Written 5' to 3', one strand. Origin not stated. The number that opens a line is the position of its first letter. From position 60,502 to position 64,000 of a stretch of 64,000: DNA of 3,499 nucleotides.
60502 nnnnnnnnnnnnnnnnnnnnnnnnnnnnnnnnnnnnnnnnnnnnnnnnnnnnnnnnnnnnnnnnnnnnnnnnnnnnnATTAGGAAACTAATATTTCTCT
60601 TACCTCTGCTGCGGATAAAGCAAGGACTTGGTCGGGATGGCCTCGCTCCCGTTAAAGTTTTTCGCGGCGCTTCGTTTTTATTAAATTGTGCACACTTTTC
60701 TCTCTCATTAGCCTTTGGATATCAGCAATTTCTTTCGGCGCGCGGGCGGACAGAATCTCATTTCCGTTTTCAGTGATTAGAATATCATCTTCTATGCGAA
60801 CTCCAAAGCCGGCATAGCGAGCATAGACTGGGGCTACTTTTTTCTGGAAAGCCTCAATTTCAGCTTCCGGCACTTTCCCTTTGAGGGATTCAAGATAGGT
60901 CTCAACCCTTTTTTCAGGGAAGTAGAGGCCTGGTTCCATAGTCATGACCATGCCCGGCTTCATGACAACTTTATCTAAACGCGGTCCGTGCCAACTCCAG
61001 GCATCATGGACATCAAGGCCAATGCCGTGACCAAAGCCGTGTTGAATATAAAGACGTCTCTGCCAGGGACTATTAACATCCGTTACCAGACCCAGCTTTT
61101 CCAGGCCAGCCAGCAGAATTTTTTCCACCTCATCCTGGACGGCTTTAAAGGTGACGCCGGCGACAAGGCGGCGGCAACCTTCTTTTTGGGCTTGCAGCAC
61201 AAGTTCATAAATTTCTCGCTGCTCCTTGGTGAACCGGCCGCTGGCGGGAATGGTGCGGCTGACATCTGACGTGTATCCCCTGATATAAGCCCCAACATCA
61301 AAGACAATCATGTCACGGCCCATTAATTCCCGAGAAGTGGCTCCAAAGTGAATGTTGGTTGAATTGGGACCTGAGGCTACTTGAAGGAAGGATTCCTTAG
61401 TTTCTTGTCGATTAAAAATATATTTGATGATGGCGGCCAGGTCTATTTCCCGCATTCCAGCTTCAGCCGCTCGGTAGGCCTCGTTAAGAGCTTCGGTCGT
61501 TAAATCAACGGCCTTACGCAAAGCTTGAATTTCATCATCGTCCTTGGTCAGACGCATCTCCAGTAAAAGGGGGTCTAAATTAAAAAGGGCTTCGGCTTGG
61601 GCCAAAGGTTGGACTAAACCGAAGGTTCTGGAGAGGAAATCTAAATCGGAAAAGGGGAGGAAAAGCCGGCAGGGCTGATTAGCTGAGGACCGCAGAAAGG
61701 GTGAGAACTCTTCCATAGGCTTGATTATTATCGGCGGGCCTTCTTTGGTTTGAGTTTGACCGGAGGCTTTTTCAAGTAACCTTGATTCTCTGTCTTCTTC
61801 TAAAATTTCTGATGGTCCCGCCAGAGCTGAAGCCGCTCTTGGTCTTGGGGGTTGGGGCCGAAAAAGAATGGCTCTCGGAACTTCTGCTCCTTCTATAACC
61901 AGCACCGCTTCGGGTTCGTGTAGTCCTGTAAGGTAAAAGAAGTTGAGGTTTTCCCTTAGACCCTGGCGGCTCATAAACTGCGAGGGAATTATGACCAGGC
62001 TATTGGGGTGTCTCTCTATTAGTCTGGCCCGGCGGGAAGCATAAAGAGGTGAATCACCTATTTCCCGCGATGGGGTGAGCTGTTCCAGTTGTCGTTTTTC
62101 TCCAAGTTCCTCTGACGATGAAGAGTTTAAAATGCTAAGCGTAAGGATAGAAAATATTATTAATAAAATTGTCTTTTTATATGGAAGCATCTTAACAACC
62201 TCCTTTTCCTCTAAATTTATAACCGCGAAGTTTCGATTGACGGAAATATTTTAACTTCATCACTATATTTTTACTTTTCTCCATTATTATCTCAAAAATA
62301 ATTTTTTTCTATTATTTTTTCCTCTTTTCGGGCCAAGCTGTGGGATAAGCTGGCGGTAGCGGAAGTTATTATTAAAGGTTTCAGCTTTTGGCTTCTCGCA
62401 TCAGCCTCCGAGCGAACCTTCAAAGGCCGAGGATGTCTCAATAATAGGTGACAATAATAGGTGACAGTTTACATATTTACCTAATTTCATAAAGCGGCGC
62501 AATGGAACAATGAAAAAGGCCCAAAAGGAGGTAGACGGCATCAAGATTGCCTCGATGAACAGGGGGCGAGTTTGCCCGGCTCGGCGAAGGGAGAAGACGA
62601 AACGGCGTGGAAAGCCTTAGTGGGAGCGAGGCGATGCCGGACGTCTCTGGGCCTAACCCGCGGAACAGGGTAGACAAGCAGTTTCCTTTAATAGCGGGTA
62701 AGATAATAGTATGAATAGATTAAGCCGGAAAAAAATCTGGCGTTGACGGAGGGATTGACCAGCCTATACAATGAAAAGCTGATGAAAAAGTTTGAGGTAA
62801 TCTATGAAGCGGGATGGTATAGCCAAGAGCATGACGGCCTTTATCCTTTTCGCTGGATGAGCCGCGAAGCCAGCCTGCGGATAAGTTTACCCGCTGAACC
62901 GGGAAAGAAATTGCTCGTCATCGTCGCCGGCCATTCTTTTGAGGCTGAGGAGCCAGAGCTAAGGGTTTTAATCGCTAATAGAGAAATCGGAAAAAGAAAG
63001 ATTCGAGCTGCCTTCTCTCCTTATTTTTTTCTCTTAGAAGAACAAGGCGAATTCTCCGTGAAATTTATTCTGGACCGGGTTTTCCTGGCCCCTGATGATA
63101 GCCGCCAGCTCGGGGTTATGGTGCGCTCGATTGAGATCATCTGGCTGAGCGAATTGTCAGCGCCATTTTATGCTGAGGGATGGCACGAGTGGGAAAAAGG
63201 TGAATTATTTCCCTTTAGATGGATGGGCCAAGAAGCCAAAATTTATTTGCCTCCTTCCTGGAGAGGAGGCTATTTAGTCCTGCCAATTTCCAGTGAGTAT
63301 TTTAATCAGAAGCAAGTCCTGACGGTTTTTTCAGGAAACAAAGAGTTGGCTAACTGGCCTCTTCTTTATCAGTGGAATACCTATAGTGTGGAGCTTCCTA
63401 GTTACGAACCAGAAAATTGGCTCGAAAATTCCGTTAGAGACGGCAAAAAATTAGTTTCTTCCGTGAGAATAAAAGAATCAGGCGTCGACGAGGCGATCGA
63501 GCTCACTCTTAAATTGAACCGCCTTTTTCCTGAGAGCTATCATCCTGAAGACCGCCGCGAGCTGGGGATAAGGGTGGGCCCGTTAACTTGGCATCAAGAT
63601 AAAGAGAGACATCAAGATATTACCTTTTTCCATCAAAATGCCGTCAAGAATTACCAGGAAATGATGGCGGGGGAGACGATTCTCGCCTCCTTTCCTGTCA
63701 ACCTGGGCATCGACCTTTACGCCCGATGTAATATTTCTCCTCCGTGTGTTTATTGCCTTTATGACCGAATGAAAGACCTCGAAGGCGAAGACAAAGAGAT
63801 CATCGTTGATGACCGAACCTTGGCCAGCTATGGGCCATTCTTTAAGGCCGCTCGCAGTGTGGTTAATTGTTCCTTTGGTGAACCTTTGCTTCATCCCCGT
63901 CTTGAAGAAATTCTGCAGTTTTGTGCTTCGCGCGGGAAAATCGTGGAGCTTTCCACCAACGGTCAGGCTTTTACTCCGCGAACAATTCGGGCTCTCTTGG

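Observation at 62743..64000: Leaderless radical SAM gene with CX5CX2C cluster and a novel repeated N-terminal domain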

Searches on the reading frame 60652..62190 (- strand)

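Call 9: search_protein_families(library=pfam, proteins=[window:60652-62190:-], max_evalue=0.001)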
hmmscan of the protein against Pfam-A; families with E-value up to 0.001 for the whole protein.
window:60652-62190:- (512 aa): 2 families
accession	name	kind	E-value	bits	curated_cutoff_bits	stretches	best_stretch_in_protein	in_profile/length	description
PF00557.29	Peptidase_M24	-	1.6e-52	178.8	23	1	223-474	2-208/208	Metallopeptidase family M24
PF05195.22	AMP_N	-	3.4e-09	36.9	24.6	1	50-114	1-74/121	Aminopeptidase P, N-terminal domain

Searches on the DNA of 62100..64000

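Call 63: search_rna_families(source=window, start=62100, end=64000, threshold=evalue, max_evalue=1)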
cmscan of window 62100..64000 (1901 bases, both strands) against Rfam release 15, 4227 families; matches with E-value up to 1: 1.
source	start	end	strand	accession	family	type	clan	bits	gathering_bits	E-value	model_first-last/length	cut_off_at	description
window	62107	62186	+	RF01597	snoR22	Gene; snRNA; snoRNA; CD-box;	-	29.5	50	0.15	1-83/83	no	small nucleolar RNA snoR22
